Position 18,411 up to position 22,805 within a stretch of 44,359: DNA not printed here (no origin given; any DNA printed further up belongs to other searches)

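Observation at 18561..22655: TraN doubled in size by two SLH domains and alternating Cys modules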

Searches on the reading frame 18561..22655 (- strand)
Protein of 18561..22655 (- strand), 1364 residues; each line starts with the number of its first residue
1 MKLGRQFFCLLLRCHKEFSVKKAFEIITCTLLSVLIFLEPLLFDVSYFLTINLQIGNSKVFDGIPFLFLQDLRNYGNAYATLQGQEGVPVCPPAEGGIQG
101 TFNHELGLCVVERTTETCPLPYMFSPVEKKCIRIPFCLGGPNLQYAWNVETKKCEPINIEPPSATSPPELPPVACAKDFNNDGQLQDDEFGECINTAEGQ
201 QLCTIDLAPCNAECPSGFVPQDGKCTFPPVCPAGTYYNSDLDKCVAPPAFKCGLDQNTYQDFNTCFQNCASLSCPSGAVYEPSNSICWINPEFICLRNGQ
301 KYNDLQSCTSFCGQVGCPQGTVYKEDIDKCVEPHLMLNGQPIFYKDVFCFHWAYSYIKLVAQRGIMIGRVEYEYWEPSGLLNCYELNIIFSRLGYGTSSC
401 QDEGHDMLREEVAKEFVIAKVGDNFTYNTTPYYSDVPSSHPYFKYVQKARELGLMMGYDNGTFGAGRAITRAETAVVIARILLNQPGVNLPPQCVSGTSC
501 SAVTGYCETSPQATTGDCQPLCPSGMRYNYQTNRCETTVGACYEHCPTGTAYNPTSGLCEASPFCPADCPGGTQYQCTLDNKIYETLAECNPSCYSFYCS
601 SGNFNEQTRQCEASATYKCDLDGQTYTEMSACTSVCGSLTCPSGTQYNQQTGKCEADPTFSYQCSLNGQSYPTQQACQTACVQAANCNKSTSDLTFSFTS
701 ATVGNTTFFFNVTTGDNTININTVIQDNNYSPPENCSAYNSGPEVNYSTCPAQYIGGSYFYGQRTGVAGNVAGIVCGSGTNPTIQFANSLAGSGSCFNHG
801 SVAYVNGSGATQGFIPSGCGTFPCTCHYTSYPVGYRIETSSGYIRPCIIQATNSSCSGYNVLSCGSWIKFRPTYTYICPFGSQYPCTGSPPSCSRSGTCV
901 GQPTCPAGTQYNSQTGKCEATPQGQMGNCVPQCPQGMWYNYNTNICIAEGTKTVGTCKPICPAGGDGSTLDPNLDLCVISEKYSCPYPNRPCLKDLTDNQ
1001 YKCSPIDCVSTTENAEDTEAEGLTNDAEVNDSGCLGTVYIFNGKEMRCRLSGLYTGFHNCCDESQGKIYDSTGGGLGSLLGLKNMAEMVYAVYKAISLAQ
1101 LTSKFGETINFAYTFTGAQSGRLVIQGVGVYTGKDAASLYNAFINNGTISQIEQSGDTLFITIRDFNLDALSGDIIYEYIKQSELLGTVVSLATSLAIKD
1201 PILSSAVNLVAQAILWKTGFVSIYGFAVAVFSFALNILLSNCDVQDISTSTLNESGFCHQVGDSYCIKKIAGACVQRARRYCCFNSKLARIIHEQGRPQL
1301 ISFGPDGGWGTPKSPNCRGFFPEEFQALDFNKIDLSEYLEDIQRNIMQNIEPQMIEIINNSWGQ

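Call 3: search_protein_families(library=pfam, proteins=[window:18561-22655:-], max_evalue=10)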
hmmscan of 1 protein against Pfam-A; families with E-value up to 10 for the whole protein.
window:18561-22655:- (1364 aa): 3 families
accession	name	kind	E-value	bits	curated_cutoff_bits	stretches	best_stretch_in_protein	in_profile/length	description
PF06986.16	F_T4SS_TraN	-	1.1e-21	78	23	2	1233-1320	158-239/240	F-type Type IV secretion system, TraN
PF00395.25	SLH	-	1.2e-16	60.8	20.8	2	433-475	2-44/44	S-layer homology domain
PF01607.29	CBM_14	-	0.017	15.7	22.1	6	638-664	28-53/53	Chitin binding Peritrophin-A domain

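Call 4: search_protein_families(library=ncbifam, proteins=[window:18561-22655:-], max_evalue=10)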
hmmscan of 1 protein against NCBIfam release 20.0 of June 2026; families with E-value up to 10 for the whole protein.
window:18561-22655:- (1364 aa): 14 families
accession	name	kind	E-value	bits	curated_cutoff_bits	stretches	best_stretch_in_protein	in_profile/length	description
NF009019.0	PRK12355.4-2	equivalog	4.5e-33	114.6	518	1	1223-1346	389-505/550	conjugal transfer mating pair stabilization protein TraN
NF011458.0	PRK14876.1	equivalog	1e-26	93.2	603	1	1188-1345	720-869/931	conjugal transfer mating pair stabilization protein TraN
NF009016.0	PRK12355.3-2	equivalog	1.4e-25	90.2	648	2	1238-1358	496-611/626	type-F conjugative transfer system mating-pair stabilization protein TraN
TIGR02750.1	TraN_Ftype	equivalog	7.3e-23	81.5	422.45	1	1239-1347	454-557/572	type-F conjugative transfer system mating-pair stabilization protein TraN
NF009013.0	PRK12355.2-4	subfamily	6e-22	77.9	605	1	1239-1341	450-546/576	type-F conjugative transfer system mating-pair stabilization protein TraN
NF009017.0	PRK12355.3-3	subfamily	1.6e-20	73.3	796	1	1242-1347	459-559/576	type-F conjugative transfer system mating-pair stabilization protein TraN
NF009012.0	PRK12355.2-1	equivalog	2.4e-18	65.8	775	1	1227-1342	653-766/795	type-F conjugative transfer system mating-pair stabilization protein TraN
NF009015.0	PRK12355.3-1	equivalog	6.2e-18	64.8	416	1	1224-1345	288-397/420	conjugal transfer mating pair stabilization protein TraN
NF009011.0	PRK12355.1-5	equivalog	1.6e-17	63.2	1063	1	1236-1345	486-590/616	type-F conjugative transfer system mating-pair stabilization protein TraN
NF009009.0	PRK12355.1-2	subfamily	7.3e-17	61.1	1368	1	1238-1345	522-624/651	type-F conjugative transfer system mating-pair stabilization protein TraN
NF009014.0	PRK12355.2-5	equivalog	5.6e-16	58.3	1173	1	1237-1346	481-584/605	type-F conjugative transfer system mating-pair stabilization protein TraN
NF009010.0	PRK12355.1-4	equivalog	5.9e-15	55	1106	1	1235-1345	471-576/602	type-F conjugative transfer system mating-pair stabilization protein TraN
NF011459.0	PRK14877.1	equivalog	7.1e-11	40.8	1267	1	1227-1342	861-971/1062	conjugal transfer mating pair stabilization protein TraN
NF033190.2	inl_like_NEAT_1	exception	0.00024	19.6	1275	1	433-482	582-631/754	NEAT domain-containing leucine-rich repeat protein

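Call 8: find_homologous_proteins(query=window:18561-22655:-, max_evalue=0.00001)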
Query window:18561-22655:- (1364 aa): 14 proteins with E <= 0.00001 among 2707 candidates.
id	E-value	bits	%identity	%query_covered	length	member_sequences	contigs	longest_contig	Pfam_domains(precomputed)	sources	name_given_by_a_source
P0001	0.0e+0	2769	86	98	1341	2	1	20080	PF06986.17,PF00395.26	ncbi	ncbi:MAG: conjugal transfer protein TraN [Candidatus Bathyarchaeia archaeon]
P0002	7.6e-133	463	37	36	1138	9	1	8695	PF06986.17,PF00395.26,PF01607.30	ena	-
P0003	1.1e-52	197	35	28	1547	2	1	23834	PF06986.17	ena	-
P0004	1.2e-50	190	31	36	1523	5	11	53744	PF06986.17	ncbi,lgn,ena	-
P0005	2.6e-47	179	31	37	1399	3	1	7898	PF06986.17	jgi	-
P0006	1.0e-41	161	36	18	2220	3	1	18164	PF06986.17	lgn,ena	-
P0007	8.8e-35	138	32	28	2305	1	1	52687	PF06986.17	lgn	-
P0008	2.1e-21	93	39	8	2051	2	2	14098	PF06986.17,PF13385.14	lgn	-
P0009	1.6e-14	70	36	10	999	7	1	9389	PF06986.17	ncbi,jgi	jgi:conjugal transfer mating pair stabilization protein TraN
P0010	2.3e-14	70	31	12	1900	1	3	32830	PF06986.17,PF01607.30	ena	-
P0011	6.4e-13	65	38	9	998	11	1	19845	PF06986.17,PF12662.14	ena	-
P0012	7.9e-13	65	29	16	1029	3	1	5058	PF06986.17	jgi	-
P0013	1.2e-6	44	37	7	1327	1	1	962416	PF00395.26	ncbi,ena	-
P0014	2.2e-6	44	29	11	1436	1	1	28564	PF00395.26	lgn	-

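Call 12: find_encoding_contigs(protein=P0001, flank=10000, max_places=3)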
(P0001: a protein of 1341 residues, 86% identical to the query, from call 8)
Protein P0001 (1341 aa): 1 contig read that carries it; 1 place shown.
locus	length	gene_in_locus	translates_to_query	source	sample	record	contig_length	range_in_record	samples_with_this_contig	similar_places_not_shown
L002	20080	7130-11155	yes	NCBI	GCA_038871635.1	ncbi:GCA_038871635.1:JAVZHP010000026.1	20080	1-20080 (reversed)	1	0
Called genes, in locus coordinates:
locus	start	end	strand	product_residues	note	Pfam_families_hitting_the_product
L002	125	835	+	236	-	PF10411:DsbC_N, PF13098:Thioredoxin_2, PF13462:Thioredoxin_4 (faint)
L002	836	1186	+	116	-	-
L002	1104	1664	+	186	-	PF10502:Peptidase_S26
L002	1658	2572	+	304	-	PF13728:TraF, PF05768:Glrx-like (faint)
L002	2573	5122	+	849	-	PF11130:TraC_F_IV, PF19044:P-loop_TraG, PF12846:AAA_10 (weak)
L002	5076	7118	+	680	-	-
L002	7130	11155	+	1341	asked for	PF00395:SLH, PF06986:F_T4SS_TraN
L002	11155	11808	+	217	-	-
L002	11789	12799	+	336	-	PF06834:TraU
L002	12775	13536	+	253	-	PF09673:TrbC_Ftype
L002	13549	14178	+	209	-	PF00691:OmpA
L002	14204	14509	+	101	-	-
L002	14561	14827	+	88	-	PF07178:TraL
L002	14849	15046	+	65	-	-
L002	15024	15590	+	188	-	PF05309:TraE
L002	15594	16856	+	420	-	PF06347:SH3_4, PF08239:SH3_3, PF06586:TraK_N, PF23536:TraK_C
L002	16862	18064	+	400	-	PF03743:TrbI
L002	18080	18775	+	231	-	-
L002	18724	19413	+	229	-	PF03703:bPH_2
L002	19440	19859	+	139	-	PF09676:TraV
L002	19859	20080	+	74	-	PF01381:HTH_3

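Call 13: find_encoding_contigs(protein=P0002, flank=10000, max_places=3)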
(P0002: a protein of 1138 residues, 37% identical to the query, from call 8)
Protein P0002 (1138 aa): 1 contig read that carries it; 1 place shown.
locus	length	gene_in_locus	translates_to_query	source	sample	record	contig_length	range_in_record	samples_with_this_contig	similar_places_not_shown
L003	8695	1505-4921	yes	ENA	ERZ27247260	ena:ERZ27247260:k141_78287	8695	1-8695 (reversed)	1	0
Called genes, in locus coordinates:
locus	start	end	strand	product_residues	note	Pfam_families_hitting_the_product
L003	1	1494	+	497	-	?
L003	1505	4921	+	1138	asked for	PF01607:CBM_14 (faint), PF00395:SLH, PF06986:F_T4SS_TraN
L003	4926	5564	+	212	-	-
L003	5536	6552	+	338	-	PF06834:TraU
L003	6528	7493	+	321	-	PF09673:TrbC_Ftype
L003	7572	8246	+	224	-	PF00691:OmpA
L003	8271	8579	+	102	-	-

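Call 14: find_encoding_contigs(protein=window:18561-22655:-, flank=10000, max_places=4)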
Protein window:18561-22655:- (1364 aa): no gene with exactly this product is on record in the collection.

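Call 20: search_solved_structures(query=window:18561-22655:-, max_evalue=1, show_alignments=2)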
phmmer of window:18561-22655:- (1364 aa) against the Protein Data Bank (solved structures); distinct sequences matched with E-value up to 1: 7.
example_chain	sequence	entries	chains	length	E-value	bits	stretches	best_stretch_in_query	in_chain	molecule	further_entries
8bz2_A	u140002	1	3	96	0.00059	20.5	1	431-495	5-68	S-layer homology domain-containing protein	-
3pyw_A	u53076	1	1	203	0.0011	19.6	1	433-485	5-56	S-layer protein sap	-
6bt4_A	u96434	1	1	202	0.0015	19.1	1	433-485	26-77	S-layer protein sap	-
8bys_A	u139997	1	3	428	0.0023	18.5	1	421-495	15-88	S-layer homology domain-containing protein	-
8bym_A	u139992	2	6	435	0.0091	16.5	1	431-495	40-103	S-layer homology domain-containing protein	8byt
9g93_A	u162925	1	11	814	0.029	14.9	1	433-485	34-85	S-layer protein sap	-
1jc6_A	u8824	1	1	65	0.085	13.3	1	217-271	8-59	VENOM BASIC PROTEASE INHIBITORS IX AND VIIIB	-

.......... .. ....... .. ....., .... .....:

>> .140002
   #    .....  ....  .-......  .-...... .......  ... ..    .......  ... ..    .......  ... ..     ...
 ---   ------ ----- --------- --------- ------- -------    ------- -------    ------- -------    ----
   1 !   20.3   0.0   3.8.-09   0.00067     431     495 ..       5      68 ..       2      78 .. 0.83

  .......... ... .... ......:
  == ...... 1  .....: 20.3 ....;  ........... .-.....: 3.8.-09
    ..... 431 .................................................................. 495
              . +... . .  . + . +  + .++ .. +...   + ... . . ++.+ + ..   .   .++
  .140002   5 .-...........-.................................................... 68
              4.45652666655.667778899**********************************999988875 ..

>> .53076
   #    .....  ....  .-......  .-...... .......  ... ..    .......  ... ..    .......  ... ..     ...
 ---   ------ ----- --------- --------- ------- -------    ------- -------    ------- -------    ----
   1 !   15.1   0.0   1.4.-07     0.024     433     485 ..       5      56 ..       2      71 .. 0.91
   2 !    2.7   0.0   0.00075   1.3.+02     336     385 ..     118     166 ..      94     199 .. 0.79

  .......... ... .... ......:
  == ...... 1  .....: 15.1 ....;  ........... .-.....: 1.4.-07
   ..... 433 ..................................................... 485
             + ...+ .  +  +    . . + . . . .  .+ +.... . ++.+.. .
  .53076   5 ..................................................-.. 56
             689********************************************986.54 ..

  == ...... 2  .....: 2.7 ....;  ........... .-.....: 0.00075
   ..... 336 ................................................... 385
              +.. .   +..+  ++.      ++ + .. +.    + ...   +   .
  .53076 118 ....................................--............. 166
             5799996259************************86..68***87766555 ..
